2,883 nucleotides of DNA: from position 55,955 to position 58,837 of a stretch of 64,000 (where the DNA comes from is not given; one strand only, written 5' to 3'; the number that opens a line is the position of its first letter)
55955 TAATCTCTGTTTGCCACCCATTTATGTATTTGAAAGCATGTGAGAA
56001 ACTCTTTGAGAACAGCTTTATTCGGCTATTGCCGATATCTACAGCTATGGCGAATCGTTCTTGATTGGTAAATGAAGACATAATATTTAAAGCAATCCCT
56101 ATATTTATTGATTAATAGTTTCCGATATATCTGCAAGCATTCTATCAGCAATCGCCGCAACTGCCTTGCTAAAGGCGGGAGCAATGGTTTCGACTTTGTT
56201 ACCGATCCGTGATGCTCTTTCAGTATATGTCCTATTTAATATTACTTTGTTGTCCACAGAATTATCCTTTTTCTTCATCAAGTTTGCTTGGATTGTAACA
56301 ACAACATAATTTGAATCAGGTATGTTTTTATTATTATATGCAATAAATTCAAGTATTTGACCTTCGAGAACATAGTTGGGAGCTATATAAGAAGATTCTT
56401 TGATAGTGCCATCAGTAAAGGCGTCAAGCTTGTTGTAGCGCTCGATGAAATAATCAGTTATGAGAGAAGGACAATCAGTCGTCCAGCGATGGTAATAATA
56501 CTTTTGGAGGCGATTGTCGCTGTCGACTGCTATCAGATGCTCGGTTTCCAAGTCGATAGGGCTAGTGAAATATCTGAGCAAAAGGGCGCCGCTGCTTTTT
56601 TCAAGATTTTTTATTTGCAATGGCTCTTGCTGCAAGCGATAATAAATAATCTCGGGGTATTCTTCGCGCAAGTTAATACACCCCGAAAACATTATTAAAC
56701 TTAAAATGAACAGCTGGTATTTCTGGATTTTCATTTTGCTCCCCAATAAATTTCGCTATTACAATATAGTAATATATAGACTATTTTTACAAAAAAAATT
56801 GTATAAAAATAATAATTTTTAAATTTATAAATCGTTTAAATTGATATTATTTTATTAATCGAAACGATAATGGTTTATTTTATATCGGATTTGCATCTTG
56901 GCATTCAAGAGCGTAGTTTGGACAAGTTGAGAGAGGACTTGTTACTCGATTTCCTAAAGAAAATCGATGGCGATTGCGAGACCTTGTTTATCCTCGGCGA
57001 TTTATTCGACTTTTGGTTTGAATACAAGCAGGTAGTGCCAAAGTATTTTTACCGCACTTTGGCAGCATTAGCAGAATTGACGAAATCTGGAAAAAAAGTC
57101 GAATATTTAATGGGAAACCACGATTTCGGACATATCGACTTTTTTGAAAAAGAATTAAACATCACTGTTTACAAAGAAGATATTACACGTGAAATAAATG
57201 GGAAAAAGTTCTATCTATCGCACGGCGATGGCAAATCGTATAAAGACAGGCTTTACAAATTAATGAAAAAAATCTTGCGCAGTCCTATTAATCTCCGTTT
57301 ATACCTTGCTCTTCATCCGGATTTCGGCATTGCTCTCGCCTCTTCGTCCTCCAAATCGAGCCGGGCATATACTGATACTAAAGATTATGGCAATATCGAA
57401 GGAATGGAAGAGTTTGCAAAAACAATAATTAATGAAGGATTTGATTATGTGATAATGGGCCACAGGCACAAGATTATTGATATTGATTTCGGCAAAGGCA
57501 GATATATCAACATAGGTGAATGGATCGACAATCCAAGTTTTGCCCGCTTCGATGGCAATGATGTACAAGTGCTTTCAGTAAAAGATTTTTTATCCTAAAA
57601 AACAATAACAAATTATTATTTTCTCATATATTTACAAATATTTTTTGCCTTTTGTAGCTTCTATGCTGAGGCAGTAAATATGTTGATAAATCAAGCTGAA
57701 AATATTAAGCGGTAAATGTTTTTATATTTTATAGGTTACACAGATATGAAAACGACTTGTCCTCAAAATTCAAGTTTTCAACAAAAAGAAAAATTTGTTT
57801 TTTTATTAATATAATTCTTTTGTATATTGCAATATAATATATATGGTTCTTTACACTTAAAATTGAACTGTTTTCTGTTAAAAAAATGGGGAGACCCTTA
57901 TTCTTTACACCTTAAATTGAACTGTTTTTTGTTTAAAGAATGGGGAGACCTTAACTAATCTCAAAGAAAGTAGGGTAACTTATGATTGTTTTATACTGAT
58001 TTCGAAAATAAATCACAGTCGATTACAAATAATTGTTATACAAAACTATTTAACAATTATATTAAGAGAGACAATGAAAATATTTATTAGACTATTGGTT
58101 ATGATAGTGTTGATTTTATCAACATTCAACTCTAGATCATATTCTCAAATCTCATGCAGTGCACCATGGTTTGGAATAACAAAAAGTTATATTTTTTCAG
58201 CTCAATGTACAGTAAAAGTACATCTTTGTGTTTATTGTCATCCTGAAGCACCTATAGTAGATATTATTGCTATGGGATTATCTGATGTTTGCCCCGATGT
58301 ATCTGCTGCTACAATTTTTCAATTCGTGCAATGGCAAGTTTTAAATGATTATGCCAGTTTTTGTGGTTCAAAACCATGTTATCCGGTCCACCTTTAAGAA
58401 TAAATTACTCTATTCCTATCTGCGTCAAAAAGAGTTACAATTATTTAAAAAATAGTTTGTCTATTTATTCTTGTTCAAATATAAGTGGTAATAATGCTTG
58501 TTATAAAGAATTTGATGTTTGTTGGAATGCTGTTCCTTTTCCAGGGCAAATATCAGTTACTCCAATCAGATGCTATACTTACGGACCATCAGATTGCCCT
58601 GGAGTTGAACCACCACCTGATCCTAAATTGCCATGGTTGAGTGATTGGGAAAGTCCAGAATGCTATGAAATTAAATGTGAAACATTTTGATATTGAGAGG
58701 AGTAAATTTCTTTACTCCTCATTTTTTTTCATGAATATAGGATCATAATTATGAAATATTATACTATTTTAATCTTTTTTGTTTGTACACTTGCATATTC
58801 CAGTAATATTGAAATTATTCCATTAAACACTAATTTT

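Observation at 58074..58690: Secreted protein with 18 cysteines, split into two ORFs by a 1-nt frameshift at a T5 run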

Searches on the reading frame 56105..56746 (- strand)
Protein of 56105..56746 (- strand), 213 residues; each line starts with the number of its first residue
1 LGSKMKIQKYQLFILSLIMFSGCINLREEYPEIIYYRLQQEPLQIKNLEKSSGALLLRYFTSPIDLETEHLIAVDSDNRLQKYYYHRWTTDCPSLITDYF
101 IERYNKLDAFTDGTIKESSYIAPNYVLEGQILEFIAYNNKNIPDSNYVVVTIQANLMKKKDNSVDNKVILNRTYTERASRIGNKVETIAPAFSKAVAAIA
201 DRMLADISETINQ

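Call 24: search_protein_families(library=pfam, proteins=[window:56105-56746:-], max_evalue=0.01)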
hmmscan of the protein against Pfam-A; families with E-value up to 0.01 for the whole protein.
window:56105-56746:- (213 aa): 1 family
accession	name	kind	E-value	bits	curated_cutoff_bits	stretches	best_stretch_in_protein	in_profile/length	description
PF03886.18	ABC_trans_aux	-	1e-05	25.6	26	1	36-203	1-160/161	ABC-type transport auxiliary lipoprotein component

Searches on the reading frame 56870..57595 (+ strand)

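Call 24: search_protein_families(library=pfam, proteins=[window:56870-57595:+], max_evalue=0.01)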
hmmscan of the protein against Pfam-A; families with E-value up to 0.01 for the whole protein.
window:56870-57595:+ (242 aa): 2 families
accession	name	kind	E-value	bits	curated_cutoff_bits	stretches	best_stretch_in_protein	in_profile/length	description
PF00149.33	Metallophos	-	4.8e-12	47.1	21.5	1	2-201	3-190/191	Calcineurin-like phosphoesterase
PF12850.12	Metallophos_2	-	1.2e-08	35.6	27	1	2-134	3-102/154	Calcineurin-like phosphoesterase superfamily domain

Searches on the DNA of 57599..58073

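Call 71: search_rna_families(source=window, start=57599, end=58073, threshold=evalue, max_evalue=1)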
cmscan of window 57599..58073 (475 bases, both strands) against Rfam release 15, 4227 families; matches with E-value up to 1: 1.
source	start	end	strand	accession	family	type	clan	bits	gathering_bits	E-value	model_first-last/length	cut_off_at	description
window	57895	58040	+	RF03159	RAGATH-7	Gene; sRNA;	-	15.8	111.8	0.36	1-208/208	no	RAGATH-7 RNA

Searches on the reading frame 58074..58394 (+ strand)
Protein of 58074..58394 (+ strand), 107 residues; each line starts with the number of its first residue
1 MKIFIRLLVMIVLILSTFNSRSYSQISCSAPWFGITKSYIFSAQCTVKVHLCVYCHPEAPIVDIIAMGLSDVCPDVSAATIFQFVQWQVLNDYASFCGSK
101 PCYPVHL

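Call 4: search_protein_families(library=pfam, proteins=[window:58074-58394:+], max_evalue=1)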
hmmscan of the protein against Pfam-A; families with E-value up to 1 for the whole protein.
seq(107 aa): 1 family
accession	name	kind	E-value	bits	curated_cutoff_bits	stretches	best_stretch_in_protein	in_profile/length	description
PF20134.4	DUF6524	-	0.011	15.9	27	1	1-55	1-55/131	Family of unknown function (DUF6524)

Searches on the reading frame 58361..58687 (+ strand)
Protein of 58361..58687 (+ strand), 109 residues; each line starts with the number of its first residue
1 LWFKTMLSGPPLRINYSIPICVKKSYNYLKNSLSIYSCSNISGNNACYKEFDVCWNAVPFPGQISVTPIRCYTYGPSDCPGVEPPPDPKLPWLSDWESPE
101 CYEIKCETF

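Call 4: search_protein_families(library=pfam, proteins=[window:58361-58687:+], max_evalue=1)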
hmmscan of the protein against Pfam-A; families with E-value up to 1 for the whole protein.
seq(109 aa): 0 families

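Call 40: list_cluster_members(proteins=[P0002, window:58376-58687:+, window:58361-58687:+])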
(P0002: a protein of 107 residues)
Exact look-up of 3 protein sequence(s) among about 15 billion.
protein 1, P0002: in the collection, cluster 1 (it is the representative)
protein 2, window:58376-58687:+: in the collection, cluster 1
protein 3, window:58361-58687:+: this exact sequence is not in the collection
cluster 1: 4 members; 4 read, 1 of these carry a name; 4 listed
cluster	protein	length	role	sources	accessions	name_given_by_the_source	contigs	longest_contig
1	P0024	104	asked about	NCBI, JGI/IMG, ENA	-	-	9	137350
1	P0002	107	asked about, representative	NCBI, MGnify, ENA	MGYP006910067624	CR=1 FL=1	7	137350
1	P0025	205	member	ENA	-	-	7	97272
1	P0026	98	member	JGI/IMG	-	-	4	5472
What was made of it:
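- The ORF halves are also on record from JGI contigs (call 40).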

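Call 42: find_encoding_contigs(protein=P0025, flank=3000, max_places=10)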
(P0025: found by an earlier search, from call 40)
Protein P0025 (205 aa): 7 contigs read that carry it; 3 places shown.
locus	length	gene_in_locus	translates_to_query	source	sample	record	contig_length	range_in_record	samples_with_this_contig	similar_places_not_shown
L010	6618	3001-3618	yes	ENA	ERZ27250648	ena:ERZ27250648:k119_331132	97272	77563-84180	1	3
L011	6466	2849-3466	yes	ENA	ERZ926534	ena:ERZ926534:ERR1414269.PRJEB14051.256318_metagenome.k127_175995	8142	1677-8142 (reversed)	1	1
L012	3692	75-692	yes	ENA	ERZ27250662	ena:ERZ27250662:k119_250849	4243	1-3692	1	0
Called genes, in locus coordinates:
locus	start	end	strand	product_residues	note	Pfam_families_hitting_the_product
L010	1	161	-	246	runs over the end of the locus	PF00535:Glycos_transf_2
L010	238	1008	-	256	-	PF03309:Pan_kinase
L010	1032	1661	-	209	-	PF03886:ABC_trans_aux (weak)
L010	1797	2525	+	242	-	PF00149:Metallophos, PF12850:Metallophos_2 (weak)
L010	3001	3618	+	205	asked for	-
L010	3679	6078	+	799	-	PF14870:PSII_BNR (faint), PF02012:BNR (faint)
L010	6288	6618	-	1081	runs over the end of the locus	PF14870:PSII_BNR (faint), PF15902:Sortilin-Vps10 (weak), PF18962:Por_Secre_tail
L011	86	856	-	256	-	PF03309:Pan_kinase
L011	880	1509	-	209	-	PF03886:ABC_trans_aux (weak)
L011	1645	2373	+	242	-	PF00149:Metallophos, PF12850:Metallophos_2 (weak)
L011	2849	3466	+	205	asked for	-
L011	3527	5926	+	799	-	PF14870:PSII_BNR (faint), PF02012:BNR (faint)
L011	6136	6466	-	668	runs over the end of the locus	?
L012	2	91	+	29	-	?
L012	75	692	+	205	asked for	-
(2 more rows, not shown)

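Call 47: search_protein_families(library=pfam, proteins=[L010:3679-6075:+, P0025], max_evalue=0.01)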
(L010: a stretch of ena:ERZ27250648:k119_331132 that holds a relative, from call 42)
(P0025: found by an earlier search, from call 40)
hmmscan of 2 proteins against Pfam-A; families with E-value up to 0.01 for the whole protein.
L010:3679-6075:+ (799 aa): 4 families
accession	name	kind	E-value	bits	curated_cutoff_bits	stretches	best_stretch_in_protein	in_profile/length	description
PF02012.26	BNR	-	2.8e-06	26.9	27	0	355-365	2-12/12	BNR/Asp-box repeat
PF14870.12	PSII_BNR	-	2.2e-05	24.3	27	0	24-100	20-96/303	Photosynthesis system II assembly factor YCF48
PF15899.11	BNR_6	-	0.00033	20.9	27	0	90-100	3-12/14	BNR-Asp box repeat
PF13088.12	BNR_2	-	0.0042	16.9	31.4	0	30-100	121-200/277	BNR repeat-like domain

P0025 (205 aa): 0 families

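Call 50: search_protein_families(library=ncbifam, proteins=[L010:3679-6075:+, P0025], max_evalue=1)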
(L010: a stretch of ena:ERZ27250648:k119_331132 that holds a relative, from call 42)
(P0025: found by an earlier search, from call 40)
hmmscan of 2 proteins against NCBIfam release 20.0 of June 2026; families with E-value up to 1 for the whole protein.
L010:3679-6075:+ (799 aa): 2 families
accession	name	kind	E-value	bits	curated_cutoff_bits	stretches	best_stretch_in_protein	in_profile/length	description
NF045728.1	glycosyl_F510_1955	equivalog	4.5e-11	42.5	175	2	48-103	160-215/246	F510_1955 family glycosylhydrolase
NF010237.0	PRK13684.1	equivalog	0.0033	16.5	326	1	34-89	268-326/334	photosynthesis system II assembly factor Ycf48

P0025 (205 aa): 0 families

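Call 62: predict_structure(alignment_id=A7)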
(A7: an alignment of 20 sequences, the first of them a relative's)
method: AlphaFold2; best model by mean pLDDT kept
length: 205 residues; sequences in the alignment: 20
mean_pLDDT: 88.8   pTM: 0.80
mean pLDDT of the five models: 88.8, 88.5, 88.1, 87.9, 87.6
residues with pLDDT >= 90: 131; 70-90: 59; 50-70: 9; < 50: 6
segments of 3 or more residues with pLDDT < 50: 19-24
pLDDT, mean of each block of 10 residues (from residue 1): 81 73 65 96 97 96 96 94 96 90 90 95 95 77 95 82 95 84 89 93 85
secondary structure, 60 per line:
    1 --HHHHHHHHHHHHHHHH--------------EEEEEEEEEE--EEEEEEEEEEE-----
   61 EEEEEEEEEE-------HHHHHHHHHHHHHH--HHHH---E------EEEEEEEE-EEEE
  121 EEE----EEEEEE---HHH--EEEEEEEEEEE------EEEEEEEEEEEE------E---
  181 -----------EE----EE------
elements in order: H3-18 E33-42 E45-55 E61-70 H78-91 H94-97 E108-115 E117-123 E128-133 E142-152 E159-170
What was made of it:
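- AF2 folds the intact sequence as one compact unit, pLDDT 88.8 and pTM 0.80 (call 62).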

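Call 66: search_solved_structures(query=A7, max_evalue=1)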
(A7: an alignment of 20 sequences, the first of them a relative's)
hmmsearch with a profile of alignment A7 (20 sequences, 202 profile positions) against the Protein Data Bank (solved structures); distinct sequences matched with E-value up to 1: 1.
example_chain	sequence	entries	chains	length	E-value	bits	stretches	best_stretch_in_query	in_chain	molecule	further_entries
4bts_AU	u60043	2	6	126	0.27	13.9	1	59-127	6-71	40S RIBOSOMAL PROTEIN RPS12E | RIBOSOMAL PROTEIN L7AE CONTAINING PROTEIN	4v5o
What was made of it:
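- Tried and rejected: The PDB sequence profile search found nothing (call 66).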

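Call 68: fold_search(model_id=the predicted structure, library=pdb)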
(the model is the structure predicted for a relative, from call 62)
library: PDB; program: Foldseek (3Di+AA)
matches with E <= 10: 970; with E <= 0.001: 0
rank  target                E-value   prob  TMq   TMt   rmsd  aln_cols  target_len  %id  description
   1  8ir3_T                1.3e-01  0.30  0.21  0.17  11.0       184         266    8  human nuclear pre-60S ribosomal particle - State B' (released 2023-08-09)
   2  8v8k_A                2.7e-01  0.12  0.16  0.24  16.5       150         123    7  Crystal Structure of Nanobody NbE (released 2024-09-11)
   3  7ooi_B                3.5e-01  0.09  0.13  0.20  15.2       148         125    9  Anti-EphA1 JD1 VH domain (released 2021-10-06)
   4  4gop_C                3.7e-01  0.06  0.14  0.08  26.3       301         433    8  Structure and Conformational Change of a Replication Protein A Heterotrimer Bound to ssDNA (released 2012-11-28)
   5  7ooi_A                3.9e-01  0.11  0.15  0.23  15.5       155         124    6  Anti-EphA1 JD1 VH domain (released 2021-10-06)
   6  6h04_B                3.9e-01  0.03  0.10  0.04  54.1       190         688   10  Closed conformation of the Membrane Attack Complex (released 2018-12-19)
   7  2cdg_A                4.1e-01  0.10  0.15  0.16  12.8       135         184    9  Structure and binding kinetics of three different human CD1d-alpha- Galactosylceramide-specific T cell receptors (TCR  (released 2006-03-07)
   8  4jy6_D                4.3e-01  0.05  0.13  0.12  15.4       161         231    7  Crystal structure of human Fab PGT123, a broadly reactive and potent HIV-1 neutralizing antibody (released 2013-05-08)
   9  6ovk_R                4.5e-01  0.11  0.17  0.17  13.9       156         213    7  Crystal Structure of the Pseudomonas capeferrum Anti-sigma Regulator PupR C-terminal Cell-surface Signaling Domain in  (released 2020-03-04)
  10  7pnq_D                4.8e-01  0.08  0.15  0.23  15.5       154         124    7  Human coronavirus OC43 spike glycoprotein ectodomain in complex with the 43E6 antibody Fab fragment (released 2022-04-20)
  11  7po5_H                4.8e-01  0.08  0.15  0.22  15.5       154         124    8  Human coronavirus OC43 spike glycoprotein ectodomain in complex with the 47C9 antibody Fab fragment (released 2022-04-20)
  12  7wn0_B                5.1e-01  0.09  0.16  0.24  16.5       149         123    5  Structure of PfENT1(Y190A) in complex with nanobody 19 (released 2023-02-01)
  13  8elq_B                5.1e-01  0.05  0.13  0.17  13.3       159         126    8  Crystal structure of SARS-CoV-2 spike protein receptor-binding domain in complex with antibody CC12.1 Fab and nanobody (released 2023-07-05)
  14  8ee2_D                5.6e-01  0.08  0.14  0.22  13.4       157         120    4  Crystal Structure of Nanobody VHH219 Bound to Its Antigen PA14 Cif (released 2023-09-13)
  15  4nyl_E                5.6e-01  0.06  0.14  0.17  17.1       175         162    8  Crystal structure of adalimumab FAB fragment (released 2014-12-10)
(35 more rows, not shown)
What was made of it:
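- Tried and rejected: Foldseek against the PDB gave a best E of 0.13 (call 68).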

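Call 74: search_protein_families(library=pfam, alignment_id=A7, max_evalue=0.01)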
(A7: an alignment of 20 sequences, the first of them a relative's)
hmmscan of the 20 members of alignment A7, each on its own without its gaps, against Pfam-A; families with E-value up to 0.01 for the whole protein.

A. member 1, P0025 (205 aa): 0 families

B. families by the number of members that match (of 20 scanned): 0 families

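Call 76: find_related_loci(query=A8, collection=genome_contigs, flank=3000)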
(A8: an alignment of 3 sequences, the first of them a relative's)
Query A8 (799 aa) in genome_contigs; peptide patterns used: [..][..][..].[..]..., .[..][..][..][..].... (x = any residue, [..] = any of these).
144 stretches matched a pattern; 10 encode a relative of the query (tblastn E <= 1e-3); 10 distinct loci.
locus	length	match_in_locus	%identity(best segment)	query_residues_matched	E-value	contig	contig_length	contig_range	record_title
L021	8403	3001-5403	33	15-798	9e-124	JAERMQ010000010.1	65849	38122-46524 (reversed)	MAG: Ignavibacteria bacterium isolate CoA_1_bin.73 scaffold_25, whole genome shotgun sequence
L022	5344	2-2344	32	42-798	2e-118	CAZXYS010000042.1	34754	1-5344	MAG TPA_asm: uncultured Hyphomicrobiales bacterium isolate SRP141376_co1_372 genome assembly, contig: NODE_2885_length_3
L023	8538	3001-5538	32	6-798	1e-117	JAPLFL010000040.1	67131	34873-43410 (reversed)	MAG: Candidatus Kapaibacterium sp. isolate LacPavin_0818_WC55_MAG_34_17 LacPavin_0818_WC55_scaffold_457955, whole genome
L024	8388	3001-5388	33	19-798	4e-124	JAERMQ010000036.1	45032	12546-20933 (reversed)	MAG: Ignavibacteria bacterium isolate CoA_1_bin.73 scaffold_140, whole genome shotgun sequence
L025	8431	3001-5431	31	7-795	9e-73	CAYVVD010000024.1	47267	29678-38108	MAG TPA_asm: uncultured Hyphomicrobiales bacterium isolate SRP141376_co3_220 genome assembly, contig: NODE_1827_length_4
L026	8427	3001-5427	28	4-795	6e-70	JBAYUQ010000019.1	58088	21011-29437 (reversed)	MAG: Candidatus Kapaibacterium sp. isolate SO_2016_LW3_39 scaffold00785_LW162_2016, whole genome shotgun sequence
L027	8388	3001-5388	26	1-785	8e-66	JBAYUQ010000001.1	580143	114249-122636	MAG: Candidatus Kapaibacterium sp. isolate SO_2016_LW3_39 scaffold00003_LW162_2016, whole genome shotgun sequence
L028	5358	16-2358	26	17-785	5e-61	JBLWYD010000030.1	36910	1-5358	MAG: Bacteroidota bacterium isolate EA25-02 A25maxbin.007RE.5K@30, whole genome shotgun sequence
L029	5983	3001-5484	33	11-798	8e-121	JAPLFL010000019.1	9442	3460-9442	MAG: Candidatus Kapaibacterium sp. isolate LacPavin_0818_WC55_MAG_34_17 LacPavin_0818_WC55_scaffold_151694, whole genome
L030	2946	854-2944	26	19-682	2e-57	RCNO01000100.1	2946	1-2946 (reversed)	MAG: Bacteroidetes/Chlorobi group bacterium MS-B_bin-24 MS_under11185, whole genome shotgun sequence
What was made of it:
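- Tried and rejected: I replaced them with a scan using the partner protein (call 76).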
